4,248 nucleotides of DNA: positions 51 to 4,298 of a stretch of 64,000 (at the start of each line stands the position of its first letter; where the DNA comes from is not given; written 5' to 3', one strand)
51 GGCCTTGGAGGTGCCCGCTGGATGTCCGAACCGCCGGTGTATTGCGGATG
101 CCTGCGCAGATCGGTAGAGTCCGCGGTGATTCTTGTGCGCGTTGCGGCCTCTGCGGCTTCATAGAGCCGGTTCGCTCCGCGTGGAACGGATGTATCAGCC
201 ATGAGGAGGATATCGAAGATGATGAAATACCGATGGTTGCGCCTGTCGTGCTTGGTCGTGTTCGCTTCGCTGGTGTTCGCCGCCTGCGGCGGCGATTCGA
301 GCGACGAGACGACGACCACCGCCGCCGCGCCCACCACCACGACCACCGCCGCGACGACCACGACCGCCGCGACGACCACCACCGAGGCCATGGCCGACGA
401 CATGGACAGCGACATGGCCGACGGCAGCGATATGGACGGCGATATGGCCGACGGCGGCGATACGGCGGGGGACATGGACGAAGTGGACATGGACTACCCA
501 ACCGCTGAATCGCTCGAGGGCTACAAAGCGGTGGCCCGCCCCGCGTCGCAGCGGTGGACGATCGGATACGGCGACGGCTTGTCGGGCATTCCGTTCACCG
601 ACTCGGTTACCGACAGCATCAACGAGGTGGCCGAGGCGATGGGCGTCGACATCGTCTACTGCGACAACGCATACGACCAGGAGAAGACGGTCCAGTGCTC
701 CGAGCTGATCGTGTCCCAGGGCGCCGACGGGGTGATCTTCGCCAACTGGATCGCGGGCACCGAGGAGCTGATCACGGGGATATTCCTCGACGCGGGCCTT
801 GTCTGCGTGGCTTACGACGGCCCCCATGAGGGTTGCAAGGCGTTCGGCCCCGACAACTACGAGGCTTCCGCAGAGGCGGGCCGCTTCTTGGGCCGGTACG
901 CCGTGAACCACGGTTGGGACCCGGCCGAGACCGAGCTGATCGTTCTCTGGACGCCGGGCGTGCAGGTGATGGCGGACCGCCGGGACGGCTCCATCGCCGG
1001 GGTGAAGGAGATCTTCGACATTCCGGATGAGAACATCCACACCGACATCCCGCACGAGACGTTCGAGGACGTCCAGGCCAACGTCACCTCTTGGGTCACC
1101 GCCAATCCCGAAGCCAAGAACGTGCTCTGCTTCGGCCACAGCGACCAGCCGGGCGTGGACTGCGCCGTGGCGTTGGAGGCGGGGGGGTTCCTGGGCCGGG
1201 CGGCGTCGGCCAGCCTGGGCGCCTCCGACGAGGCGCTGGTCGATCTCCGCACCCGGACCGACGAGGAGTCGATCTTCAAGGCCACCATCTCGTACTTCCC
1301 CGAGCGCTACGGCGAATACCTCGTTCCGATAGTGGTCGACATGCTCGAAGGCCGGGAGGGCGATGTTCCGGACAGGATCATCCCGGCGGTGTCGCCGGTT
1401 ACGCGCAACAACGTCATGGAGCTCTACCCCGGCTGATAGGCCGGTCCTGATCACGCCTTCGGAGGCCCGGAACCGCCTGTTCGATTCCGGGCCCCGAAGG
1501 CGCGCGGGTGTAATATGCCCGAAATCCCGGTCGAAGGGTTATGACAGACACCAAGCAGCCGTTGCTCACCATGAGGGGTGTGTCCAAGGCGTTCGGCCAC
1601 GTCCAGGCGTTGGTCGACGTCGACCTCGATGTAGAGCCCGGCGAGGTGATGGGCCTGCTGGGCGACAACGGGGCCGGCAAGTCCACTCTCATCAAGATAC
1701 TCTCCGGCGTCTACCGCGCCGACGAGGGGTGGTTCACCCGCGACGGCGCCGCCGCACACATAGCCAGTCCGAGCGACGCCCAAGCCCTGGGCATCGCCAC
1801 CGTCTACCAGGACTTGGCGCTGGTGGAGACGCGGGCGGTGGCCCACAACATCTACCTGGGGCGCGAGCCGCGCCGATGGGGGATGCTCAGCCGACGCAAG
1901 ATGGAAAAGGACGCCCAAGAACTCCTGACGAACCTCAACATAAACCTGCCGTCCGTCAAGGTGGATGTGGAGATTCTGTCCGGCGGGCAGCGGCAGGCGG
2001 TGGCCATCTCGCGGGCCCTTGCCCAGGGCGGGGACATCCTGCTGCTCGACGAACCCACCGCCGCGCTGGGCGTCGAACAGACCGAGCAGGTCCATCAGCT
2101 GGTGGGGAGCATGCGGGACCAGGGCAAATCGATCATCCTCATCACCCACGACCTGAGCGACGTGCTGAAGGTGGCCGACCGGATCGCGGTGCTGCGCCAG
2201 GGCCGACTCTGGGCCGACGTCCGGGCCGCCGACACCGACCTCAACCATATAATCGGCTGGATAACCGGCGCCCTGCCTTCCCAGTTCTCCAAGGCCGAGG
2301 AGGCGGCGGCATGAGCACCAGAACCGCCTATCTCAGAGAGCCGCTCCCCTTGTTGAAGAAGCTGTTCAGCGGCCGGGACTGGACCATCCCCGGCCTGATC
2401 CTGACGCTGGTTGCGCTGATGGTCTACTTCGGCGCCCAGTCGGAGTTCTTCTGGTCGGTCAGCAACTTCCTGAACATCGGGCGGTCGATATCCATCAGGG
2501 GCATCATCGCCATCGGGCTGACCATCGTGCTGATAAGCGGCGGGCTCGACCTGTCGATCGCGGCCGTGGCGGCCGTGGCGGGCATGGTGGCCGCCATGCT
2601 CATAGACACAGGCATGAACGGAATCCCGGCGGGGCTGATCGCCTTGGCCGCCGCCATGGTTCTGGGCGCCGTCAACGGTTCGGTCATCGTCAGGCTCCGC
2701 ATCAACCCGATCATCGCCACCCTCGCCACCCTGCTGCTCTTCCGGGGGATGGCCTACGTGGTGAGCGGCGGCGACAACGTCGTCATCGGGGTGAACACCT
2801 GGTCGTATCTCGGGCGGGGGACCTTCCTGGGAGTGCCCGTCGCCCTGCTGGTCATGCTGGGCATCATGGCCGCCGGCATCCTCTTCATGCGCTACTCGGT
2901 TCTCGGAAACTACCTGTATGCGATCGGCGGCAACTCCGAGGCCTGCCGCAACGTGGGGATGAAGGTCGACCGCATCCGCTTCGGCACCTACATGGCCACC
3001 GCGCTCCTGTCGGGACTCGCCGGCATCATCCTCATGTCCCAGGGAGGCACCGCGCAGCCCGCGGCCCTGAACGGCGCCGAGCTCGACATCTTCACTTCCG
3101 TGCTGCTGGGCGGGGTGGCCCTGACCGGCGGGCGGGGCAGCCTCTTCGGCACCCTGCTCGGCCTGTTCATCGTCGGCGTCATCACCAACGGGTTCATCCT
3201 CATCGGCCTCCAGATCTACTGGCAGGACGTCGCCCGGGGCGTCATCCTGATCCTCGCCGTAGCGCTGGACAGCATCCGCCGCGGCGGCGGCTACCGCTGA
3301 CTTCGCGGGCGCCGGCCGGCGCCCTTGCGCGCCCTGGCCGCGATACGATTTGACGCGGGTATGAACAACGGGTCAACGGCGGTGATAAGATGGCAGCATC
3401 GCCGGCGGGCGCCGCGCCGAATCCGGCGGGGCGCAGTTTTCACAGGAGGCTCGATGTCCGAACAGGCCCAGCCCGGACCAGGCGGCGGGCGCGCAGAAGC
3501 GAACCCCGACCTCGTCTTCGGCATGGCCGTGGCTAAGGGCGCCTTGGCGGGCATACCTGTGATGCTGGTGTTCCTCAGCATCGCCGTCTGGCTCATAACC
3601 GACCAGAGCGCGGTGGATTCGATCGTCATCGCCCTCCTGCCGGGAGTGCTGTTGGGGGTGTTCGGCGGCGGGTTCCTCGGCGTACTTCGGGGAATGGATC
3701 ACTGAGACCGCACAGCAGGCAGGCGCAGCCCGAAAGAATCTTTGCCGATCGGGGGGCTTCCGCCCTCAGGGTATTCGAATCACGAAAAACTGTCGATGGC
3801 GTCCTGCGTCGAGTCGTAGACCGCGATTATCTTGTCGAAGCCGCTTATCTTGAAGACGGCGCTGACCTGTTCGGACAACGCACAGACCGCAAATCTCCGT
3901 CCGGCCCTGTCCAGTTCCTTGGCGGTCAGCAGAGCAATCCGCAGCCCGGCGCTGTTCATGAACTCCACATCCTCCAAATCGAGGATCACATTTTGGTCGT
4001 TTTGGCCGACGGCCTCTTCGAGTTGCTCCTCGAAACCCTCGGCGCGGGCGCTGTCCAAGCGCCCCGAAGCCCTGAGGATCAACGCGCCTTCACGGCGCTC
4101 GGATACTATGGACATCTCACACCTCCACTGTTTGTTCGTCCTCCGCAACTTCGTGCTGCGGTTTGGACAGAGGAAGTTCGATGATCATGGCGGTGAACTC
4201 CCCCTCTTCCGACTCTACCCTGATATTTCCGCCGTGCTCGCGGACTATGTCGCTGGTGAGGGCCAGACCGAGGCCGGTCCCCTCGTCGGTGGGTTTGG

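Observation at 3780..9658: Six-gene partner-switching operon wired to a periplasmic solute-binding protein and a sensor kinase, with no sigma factor target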

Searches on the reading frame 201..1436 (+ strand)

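Call 9: search_protein_families(library=pfam, proteins=[window:201-1436:+], max_evalue=0.01)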
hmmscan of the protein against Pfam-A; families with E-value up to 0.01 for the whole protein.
window:201-1436:+ (411 aa): 2 families
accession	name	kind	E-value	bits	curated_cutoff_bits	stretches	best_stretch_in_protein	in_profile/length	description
PF21827.1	New_glue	-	4.3e-06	26.8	31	1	8-63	1-53/94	New glue protein family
PF00532.27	Peripla_BP_1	-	0.0017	18.3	22.2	1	131-329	14-205/281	Periplasmic binding proteins and sugar binding domain of LacI family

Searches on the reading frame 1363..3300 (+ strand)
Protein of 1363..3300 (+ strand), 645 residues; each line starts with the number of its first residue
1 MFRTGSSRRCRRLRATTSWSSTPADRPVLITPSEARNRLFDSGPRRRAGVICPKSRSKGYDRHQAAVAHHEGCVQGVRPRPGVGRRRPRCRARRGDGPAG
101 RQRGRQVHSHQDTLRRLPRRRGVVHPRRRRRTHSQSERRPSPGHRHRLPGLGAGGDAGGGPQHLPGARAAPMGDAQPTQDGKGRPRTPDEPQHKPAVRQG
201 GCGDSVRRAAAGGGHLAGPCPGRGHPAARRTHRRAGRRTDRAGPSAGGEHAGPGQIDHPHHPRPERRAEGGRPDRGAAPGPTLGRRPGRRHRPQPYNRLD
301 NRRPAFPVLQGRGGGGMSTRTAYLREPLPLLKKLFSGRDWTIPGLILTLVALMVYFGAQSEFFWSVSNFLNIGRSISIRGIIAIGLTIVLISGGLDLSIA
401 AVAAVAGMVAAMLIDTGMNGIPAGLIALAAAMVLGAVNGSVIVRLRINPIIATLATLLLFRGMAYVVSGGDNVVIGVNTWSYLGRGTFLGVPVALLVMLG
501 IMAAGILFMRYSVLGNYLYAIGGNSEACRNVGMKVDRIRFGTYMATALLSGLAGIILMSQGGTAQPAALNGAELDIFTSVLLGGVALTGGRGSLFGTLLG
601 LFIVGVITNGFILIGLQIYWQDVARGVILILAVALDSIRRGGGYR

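Call 9: search_protein_families(library=pfam, proteins=[window:1363-3300:+], max_evalue=0.01)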
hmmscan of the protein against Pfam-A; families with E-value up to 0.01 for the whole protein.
window:1363-3300:+ (645 aa): 1 family
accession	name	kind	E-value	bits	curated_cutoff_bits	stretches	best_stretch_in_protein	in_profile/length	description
PF02653.21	BPD_transp_2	-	3.3e-35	122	26.8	1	369-633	2-269/269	Branched-chain amino acid transport system / permease component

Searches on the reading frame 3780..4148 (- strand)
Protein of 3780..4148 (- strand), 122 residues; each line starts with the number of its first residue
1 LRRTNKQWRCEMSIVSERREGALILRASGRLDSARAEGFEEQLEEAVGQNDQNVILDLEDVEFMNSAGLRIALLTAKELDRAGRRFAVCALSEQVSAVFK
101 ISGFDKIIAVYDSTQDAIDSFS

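Call 4: search_protein_families(library=pfam, proteins=[window:3780-4148:-], max_evalue=0.01)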
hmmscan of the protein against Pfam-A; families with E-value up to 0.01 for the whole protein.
window:3780-4148:- (122 aa): 2 families
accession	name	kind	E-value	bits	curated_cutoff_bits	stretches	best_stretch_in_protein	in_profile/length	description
PF01740.26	STAS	-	1e-22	80.3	22.6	1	14-117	2-106/106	STAS domain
PF13466.11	STAS_2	-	3.1e-14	53.3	29.2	1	25-105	1-80/80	STAS domain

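Call 69: search_protein_families(library=ncbifam, proteins=[window:3780-4115:-], max_evalue=0.001)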
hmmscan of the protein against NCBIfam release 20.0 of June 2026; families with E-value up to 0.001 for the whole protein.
window:3780-4115:- (111 aa): 4 families
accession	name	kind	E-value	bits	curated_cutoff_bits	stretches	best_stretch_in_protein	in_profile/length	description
TIGR00377.1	ant_ant_sig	superfamily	1.4e-23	82.9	53.45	1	1-104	3-107/108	anti-sigma factor antagonist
TIGR02886.1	spore_II_AA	equivalog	3.7e-18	65.4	114.75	1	6-107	4-106/106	anti-sigma F factor antagonist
NF047705.1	slr1659_superfam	superfamily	7.4e-05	23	100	1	25-60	33-68/111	slr1659 superfamily regulator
NF008660.1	PRK11660.1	equivalog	0.00066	18.2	614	1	6-96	460-548/572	C4-dicarboxylic acid transporter DauA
